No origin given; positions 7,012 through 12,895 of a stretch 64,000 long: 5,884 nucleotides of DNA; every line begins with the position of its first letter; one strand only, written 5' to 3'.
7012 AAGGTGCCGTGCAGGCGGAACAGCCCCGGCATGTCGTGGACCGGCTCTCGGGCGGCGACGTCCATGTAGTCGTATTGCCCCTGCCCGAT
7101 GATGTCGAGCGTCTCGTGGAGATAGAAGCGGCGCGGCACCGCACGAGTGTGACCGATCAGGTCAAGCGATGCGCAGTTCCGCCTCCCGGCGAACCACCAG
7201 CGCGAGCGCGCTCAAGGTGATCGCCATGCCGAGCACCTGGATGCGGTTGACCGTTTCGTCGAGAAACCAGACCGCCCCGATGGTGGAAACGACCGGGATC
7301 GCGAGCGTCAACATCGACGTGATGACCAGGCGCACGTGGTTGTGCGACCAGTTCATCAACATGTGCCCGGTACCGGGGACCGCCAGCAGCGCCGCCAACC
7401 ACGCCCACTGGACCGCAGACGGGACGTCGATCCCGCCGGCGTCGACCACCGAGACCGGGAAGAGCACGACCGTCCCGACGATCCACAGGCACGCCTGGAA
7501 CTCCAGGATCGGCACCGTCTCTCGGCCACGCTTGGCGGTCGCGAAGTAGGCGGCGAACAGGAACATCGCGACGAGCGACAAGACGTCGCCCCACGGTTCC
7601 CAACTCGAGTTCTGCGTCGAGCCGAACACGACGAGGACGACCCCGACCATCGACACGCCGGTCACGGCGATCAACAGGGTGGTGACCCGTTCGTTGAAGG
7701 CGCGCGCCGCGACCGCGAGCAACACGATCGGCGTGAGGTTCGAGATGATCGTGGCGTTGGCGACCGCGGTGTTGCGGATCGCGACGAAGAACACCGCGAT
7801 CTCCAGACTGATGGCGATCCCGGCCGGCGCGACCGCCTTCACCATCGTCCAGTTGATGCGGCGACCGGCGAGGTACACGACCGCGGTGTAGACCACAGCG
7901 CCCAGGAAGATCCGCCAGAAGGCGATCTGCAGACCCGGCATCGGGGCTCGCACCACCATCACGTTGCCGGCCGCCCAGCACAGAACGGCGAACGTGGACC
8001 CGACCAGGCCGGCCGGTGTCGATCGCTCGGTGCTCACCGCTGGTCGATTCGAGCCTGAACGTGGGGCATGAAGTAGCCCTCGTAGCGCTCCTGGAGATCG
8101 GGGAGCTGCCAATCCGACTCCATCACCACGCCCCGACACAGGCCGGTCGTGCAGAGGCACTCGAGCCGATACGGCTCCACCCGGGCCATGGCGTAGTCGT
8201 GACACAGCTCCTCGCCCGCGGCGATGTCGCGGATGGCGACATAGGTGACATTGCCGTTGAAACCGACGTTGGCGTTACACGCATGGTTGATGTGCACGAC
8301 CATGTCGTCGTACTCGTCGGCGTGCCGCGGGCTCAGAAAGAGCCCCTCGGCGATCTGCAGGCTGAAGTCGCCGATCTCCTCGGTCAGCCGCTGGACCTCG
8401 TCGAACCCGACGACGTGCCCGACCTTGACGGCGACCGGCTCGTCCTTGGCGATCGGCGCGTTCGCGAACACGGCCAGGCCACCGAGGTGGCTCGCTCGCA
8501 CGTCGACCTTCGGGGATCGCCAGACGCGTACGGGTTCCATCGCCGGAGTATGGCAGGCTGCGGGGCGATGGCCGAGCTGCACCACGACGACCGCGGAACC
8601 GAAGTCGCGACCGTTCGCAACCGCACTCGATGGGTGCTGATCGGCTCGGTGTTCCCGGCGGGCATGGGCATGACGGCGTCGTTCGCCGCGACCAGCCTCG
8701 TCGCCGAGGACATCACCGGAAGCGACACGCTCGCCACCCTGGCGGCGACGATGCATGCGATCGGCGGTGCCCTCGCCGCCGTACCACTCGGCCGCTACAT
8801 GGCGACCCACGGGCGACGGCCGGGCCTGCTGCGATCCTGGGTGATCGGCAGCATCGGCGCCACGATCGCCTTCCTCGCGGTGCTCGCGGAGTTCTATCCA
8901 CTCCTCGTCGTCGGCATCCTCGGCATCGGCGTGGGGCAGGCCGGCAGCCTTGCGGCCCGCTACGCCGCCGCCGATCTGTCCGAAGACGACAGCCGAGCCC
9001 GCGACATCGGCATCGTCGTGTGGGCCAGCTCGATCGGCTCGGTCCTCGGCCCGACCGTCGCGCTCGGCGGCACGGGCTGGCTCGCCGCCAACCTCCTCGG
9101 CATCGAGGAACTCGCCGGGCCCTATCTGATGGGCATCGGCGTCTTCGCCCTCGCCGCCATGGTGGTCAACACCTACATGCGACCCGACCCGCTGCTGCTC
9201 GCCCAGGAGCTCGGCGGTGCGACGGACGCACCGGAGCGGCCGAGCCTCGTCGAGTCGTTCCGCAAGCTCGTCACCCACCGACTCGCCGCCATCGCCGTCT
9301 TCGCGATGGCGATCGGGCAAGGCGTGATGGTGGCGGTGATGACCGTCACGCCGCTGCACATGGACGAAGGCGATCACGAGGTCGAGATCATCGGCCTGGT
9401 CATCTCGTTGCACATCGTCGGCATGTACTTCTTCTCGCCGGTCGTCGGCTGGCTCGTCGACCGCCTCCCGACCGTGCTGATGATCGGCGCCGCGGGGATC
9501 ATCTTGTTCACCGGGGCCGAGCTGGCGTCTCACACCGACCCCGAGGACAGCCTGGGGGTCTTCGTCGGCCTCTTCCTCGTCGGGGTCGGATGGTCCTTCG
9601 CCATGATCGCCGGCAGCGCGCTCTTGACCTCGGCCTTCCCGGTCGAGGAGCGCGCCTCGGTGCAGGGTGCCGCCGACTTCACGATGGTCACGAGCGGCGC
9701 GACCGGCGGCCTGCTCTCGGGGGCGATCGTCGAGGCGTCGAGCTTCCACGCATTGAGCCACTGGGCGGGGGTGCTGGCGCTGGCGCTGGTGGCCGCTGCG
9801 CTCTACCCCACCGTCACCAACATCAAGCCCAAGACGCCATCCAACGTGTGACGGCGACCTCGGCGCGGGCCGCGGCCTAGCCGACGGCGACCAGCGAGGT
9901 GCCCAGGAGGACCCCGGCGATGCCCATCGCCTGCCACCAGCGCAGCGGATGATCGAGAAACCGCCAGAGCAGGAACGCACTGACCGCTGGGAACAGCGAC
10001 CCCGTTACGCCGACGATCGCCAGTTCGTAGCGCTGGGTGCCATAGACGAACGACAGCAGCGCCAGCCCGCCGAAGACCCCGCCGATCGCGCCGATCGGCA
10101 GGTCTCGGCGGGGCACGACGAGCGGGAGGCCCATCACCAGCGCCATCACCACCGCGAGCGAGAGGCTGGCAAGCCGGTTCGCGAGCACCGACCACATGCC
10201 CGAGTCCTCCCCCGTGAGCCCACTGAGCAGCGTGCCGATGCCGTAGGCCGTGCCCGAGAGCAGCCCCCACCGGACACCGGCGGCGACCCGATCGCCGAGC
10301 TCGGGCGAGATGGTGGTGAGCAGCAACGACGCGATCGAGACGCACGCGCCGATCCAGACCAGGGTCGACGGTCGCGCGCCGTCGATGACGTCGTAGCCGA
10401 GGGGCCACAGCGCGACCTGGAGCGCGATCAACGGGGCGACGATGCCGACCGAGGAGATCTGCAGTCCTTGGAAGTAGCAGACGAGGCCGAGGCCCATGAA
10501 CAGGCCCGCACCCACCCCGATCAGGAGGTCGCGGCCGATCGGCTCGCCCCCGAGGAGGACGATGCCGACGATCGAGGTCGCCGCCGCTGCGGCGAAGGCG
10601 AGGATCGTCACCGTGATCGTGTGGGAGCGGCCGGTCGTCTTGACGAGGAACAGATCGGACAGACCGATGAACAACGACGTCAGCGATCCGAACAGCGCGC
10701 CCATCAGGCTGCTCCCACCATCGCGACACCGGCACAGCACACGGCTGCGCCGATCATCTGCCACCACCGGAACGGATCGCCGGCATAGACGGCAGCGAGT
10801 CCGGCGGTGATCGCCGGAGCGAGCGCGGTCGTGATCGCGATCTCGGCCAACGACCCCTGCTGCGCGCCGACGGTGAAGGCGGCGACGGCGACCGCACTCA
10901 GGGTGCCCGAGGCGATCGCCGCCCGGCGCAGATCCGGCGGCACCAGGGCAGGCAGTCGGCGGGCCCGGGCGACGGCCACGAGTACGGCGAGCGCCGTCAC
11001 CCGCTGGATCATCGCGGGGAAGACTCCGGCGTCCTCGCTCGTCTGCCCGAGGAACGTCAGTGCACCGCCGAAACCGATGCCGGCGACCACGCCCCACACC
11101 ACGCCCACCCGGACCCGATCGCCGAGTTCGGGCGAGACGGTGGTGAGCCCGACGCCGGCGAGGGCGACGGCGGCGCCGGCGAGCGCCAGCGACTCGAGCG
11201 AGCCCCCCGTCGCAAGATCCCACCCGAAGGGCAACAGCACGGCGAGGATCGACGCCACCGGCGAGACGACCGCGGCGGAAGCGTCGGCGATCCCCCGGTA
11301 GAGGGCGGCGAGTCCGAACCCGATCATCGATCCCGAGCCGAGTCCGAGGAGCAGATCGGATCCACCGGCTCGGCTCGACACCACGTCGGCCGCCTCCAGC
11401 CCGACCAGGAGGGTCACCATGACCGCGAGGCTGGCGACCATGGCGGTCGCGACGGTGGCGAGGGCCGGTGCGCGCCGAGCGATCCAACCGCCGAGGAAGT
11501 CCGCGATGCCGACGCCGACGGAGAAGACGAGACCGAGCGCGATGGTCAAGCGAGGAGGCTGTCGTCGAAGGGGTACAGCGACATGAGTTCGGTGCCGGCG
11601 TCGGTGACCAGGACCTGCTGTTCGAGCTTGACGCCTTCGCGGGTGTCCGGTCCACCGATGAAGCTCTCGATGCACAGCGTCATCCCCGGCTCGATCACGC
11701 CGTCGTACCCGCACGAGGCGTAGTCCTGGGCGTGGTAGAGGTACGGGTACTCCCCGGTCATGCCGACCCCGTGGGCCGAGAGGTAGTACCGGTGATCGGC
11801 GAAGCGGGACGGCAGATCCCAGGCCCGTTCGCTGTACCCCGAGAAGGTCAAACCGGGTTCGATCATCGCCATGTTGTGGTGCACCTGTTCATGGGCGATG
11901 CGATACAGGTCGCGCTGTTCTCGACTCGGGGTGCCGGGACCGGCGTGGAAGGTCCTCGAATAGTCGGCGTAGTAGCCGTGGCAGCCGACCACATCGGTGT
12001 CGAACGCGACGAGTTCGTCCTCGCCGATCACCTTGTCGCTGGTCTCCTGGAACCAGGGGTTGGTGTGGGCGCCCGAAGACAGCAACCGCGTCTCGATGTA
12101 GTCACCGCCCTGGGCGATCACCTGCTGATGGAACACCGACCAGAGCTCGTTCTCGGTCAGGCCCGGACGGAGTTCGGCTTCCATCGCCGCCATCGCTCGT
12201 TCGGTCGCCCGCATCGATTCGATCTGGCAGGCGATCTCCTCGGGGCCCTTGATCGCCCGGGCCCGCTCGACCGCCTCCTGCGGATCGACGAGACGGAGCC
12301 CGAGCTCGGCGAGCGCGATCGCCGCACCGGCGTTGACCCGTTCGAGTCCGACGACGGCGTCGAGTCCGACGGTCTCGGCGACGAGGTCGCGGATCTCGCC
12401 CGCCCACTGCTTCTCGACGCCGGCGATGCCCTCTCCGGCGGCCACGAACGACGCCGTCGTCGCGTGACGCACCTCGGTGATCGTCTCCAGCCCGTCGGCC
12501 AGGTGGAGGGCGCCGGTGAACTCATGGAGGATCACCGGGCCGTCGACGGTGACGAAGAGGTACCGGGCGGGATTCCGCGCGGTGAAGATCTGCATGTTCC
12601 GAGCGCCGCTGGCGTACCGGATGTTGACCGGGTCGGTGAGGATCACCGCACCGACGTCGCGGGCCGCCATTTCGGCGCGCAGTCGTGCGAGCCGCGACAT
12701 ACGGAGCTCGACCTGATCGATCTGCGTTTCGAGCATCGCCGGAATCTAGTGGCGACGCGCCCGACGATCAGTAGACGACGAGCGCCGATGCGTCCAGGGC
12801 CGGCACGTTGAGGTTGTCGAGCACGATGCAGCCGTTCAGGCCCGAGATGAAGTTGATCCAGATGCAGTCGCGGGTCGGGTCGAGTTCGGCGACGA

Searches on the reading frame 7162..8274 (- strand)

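Call 46: search_protein_families(library=pfam, proteins=[window:7162-8274:-], max_evalue=0.00001)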
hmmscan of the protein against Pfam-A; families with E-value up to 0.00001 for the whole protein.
window:7162-8274:- (370 aa): 1 family
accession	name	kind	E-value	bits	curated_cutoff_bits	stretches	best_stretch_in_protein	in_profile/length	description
PF00892.27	EamA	-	1.6e-26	93.6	28.2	2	228-361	2-134/135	EamA-like transporter family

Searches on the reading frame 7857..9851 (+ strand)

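Call 46: search_protein_families(library=pfam, proteins=[window:7857-9851:+], max_evalue=0.00001)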
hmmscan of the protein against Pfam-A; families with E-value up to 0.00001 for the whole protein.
window:7857-9851:+ (664 aa): 1 family
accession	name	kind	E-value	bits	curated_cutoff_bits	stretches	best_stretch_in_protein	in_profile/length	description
PF07690.21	MFS_1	-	1.5e-40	139.7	33.4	2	264-611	4-339/347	Major Facilitator Superfamily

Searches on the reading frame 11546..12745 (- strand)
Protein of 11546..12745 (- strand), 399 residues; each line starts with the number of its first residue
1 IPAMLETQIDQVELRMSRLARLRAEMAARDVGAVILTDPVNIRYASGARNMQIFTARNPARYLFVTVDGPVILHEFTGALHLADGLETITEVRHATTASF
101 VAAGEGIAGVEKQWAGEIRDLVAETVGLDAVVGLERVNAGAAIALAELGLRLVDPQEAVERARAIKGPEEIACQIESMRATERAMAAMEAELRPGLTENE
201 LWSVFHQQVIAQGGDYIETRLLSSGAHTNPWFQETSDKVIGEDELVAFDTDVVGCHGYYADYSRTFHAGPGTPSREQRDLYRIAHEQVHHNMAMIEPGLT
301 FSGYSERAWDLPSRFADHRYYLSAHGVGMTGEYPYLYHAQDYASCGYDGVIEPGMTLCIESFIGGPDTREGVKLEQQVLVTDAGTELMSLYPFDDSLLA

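Call 46: search_protein_families(library=pfam, proteins=[window:11546-12745:-], max_evalue=0.00001)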
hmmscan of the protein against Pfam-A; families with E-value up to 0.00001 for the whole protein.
window:11546-12745:- (399 aa): 2 families
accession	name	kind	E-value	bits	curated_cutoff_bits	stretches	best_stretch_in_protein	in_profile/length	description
PF00557.29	Peptidase_M24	-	2.9e-32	112.6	23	1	176-382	5-208/208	Metallopeptidase family M24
PF01321.24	Creatinase_N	-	5.8e-08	33.8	22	1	18-165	1-128/128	Creatinase/Prolidase N-terminal domain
